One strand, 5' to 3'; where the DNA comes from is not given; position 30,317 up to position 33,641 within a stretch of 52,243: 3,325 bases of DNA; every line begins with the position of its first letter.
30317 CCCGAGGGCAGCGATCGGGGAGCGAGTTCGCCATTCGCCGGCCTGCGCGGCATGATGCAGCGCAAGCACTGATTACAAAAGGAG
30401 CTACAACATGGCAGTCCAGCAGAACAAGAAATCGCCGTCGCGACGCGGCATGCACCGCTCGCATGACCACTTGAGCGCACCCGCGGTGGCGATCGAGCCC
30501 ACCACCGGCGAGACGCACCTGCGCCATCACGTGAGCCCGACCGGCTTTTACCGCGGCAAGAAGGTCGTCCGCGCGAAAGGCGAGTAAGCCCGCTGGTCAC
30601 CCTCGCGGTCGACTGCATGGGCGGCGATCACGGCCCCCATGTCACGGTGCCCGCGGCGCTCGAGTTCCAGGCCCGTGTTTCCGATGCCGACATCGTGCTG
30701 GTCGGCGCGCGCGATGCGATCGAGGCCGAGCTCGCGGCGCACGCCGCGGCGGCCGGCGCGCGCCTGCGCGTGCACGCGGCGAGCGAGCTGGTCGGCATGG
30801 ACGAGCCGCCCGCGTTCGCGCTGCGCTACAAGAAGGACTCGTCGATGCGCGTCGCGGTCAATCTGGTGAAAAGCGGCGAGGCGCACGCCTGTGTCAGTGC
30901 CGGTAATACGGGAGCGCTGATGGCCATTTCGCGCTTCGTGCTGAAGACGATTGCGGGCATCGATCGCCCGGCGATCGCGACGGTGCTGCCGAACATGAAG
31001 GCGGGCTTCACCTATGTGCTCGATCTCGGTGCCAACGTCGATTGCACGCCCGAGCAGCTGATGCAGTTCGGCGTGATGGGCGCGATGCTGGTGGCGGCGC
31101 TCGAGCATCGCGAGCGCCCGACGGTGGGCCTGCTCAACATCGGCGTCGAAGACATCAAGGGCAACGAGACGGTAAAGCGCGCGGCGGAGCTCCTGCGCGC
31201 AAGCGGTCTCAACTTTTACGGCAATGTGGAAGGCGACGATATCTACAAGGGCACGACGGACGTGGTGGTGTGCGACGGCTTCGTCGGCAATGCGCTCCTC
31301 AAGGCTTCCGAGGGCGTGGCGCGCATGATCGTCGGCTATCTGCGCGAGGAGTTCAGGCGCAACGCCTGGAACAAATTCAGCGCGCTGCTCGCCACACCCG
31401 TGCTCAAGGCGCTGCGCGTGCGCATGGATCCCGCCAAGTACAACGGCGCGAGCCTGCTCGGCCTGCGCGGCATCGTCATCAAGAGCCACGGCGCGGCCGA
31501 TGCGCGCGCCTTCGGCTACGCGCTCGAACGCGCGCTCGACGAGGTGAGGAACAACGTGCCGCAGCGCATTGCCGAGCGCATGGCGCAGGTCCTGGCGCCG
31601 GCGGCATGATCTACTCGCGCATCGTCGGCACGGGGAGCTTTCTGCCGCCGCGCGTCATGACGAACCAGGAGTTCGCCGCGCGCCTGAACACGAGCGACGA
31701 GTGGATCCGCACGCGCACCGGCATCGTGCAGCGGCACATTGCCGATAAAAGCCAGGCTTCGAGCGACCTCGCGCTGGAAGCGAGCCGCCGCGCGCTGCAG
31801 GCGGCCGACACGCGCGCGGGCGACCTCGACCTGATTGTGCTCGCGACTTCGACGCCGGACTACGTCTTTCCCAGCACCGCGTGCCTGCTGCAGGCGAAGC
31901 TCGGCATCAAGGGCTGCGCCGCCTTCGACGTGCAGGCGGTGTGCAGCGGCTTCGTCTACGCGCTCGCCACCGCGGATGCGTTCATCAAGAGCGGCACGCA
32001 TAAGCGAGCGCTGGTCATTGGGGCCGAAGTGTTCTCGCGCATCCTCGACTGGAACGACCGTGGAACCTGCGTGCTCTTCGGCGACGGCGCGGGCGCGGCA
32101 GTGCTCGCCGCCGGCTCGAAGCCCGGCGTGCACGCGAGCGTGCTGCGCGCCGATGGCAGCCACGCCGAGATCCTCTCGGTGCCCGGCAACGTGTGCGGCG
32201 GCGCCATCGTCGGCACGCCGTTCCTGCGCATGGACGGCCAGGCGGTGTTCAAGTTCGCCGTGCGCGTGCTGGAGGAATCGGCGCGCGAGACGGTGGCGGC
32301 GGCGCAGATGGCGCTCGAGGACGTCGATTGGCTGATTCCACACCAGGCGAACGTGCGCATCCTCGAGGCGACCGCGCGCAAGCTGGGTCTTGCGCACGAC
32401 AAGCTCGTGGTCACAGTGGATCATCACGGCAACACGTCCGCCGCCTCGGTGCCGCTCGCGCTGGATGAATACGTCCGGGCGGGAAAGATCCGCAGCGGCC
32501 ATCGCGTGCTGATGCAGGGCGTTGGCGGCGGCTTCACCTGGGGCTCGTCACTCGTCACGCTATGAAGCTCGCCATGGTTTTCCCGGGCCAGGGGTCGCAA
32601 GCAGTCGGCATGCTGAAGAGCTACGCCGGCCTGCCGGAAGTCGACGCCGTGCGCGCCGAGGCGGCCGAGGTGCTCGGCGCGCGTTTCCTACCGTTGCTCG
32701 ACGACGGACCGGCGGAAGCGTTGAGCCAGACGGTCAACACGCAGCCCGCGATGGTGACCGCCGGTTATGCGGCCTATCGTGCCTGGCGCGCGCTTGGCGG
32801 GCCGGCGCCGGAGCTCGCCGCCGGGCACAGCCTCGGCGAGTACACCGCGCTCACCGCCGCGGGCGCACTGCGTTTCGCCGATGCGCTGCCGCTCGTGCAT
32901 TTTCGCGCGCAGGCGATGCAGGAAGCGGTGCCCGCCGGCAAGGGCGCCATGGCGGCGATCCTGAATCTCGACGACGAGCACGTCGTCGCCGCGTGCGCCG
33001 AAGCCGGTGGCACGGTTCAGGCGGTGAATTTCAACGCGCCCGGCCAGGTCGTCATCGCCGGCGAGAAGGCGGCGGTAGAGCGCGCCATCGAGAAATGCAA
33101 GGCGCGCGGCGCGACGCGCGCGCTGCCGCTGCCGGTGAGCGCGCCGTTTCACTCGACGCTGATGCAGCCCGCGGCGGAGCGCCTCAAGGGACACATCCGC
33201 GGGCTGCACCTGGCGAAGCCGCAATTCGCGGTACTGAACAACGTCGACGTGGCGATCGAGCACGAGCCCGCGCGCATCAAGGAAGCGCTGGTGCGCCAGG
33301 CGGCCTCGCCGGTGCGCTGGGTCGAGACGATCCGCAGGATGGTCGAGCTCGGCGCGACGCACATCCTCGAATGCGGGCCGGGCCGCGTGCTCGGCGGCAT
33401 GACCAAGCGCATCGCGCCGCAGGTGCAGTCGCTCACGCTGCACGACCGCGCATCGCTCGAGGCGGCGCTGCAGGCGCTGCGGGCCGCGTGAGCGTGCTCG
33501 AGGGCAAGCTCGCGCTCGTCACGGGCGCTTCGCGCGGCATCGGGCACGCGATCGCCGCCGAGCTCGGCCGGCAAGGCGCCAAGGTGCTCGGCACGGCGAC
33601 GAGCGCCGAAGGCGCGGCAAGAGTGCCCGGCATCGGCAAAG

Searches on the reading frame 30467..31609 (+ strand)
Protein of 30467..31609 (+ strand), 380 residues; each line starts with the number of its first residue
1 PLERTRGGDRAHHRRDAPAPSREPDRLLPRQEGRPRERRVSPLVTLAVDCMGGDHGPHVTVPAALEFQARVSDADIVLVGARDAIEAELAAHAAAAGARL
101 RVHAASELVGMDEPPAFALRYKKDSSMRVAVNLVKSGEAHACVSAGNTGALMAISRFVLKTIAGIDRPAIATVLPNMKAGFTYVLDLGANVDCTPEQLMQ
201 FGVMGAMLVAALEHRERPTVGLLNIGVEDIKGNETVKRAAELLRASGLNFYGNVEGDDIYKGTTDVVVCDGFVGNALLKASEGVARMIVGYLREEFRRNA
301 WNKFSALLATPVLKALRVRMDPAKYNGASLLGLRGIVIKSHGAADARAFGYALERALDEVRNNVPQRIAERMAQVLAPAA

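Call 6: search_protein_families(library=ncbifam, proteins=[window:30467-31609:+], max_evalue=0.001)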
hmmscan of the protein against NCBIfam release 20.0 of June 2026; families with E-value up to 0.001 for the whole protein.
window:30467-31609:+ (380 aa): 4 families
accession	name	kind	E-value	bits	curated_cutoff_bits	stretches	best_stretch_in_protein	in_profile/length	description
TIGR00182.1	plsX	equivalog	4.7e-112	374.5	243.4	1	46-375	3-330/337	phosphate acyltransferase PlsX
NF010419.0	PRK13845.1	equivalog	9.9e-67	225.7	729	1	44-369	98-430/440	putative glycerol-3-phosphate acyltransferase PlsX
NF010420.0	PRK13846.1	equivalog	6.2e-54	183.4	536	1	44-372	3-315/316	phosphate acyltransferase PlsX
NF040747.1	reduct_C_alpha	equivalog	2.5e-06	26.8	350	1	199-279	139-223/380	glycine/sarcosine/betaine reductase complex component C subunit alpha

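Call 70: search_protein_families(library=pfam, proteins=[window:30593-31609:+], max_evalue=0.001)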
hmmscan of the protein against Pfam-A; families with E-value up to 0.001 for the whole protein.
window:30593-31609:+ (338 aa): 1 family
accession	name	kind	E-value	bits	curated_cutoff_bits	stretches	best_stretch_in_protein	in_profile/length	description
PF02504.20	FA_synthesis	-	2.1e-107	359.4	29.1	1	2-325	1-324/324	Fatty acid synthesis protein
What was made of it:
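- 30593..31609 (+): plsX. This is not a loss. The gene is complete from a CTG codon 7 nt after the rpmF stop. FA_synthesis matches 1-324/324 from residue 2 (call 70).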

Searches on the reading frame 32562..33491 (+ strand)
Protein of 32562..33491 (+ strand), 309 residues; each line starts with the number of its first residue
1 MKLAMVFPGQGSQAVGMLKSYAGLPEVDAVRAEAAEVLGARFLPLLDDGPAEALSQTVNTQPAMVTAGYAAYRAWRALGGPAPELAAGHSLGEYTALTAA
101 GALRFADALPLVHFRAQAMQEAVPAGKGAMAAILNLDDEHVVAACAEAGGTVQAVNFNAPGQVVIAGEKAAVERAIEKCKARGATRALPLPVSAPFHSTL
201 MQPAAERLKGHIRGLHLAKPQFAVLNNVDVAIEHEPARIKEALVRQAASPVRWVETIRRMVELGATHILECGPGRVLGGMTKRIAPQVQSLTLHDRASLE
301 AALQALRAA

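Call 40: find_encoding_contigs(protein=window:32562-33491:+, flank=10000, max_places=10)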
Protein window:32562-33491:+ (309 aa): 10 contigs read that carry it; 10 places shown.
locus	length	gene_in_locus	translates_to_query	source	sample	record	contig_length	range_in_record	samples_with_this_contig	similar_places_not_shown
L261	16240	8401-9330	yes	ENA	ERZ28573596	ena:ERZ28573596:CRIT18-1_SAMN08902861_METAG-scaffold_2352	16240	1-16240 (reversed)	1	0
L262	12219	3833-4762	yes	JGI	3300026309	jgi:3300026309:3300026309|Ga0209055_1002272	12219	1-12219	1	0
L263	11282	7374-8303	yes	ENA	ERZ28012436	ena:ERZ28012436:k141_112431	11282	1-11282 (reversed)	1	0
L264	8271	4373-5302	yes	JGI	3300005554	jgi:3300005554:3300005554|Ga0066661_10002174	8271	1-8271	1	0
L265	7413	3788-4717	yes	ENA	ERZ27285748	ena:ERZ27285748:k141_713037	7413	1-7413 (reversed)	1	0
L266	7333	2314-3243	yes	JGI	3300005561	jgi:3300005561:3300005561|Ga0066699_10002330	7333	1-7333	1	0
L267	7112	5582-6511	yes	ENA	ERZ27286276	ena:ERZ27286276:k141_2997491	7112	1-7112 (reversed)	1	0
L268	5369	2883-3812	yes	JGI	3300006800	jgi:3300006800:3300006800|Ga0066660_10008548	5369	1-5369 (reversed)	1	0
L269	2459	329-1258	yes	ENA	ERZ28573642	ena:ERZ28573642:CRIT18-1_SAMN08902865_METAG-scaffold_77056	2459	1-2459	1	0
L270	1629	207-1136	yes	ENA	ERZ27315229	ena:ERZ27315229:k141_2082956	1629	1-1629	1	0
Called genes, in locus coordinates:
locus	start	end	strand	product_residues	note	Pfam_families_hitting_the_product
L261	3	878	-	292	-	?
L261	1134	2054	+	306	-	PF01479:S4, PF00849:PseudoU_synth_2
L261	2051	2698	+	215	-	PF00702:Hydrolase, PF12710:HAD, PF13419:HAD_2, PF13242:Hydrolase_like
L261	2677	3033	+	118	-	PF00355:Rieske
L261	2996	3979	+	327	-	PF25145:NfeD1b_N (weak), PF01343:Peptidase_S49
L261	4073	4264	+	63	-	-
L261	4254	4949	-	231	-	-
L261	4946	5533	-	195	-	PF02545:Maf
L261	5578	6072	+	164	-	PF02620:YceD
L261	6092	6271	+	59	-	PF01783:Ribosomal_L32p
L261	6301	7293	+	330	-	PF02504:FA_synthesis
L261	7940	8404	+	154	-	PF08541:ACP_syn_III_C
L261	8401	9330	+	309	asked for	PF00698:Acyl_transf_1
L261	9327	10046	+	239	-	PF00106:adh_short, PF08659:KR, PF13561:adh_short_C2, PF23441:SDR (weak)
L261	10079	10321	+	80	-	PF14573:PP-binding_2 (weak), PF23297:ACP_SdgA_C (weak), PF00550:PP-binding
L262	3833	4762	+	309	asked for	PF00698:Acyl_transf_1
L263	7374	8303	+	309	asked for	PF00698:Acyl_transf_1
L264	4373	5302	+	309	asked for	PF00698:Acyl_transf_1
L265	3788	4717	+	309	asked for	PF00698:Acyl_transf_1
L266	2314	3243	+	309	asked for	PF00698:Acyl_transf_1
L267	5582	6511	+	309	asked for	PF00698:Acyl_transf_1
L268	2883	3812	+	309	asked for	PF00698:Acyl_transf_1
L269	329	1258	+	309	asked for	PF00698:Acyl_transf_1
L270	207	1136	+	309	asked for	PF00698:Acyl_transf_1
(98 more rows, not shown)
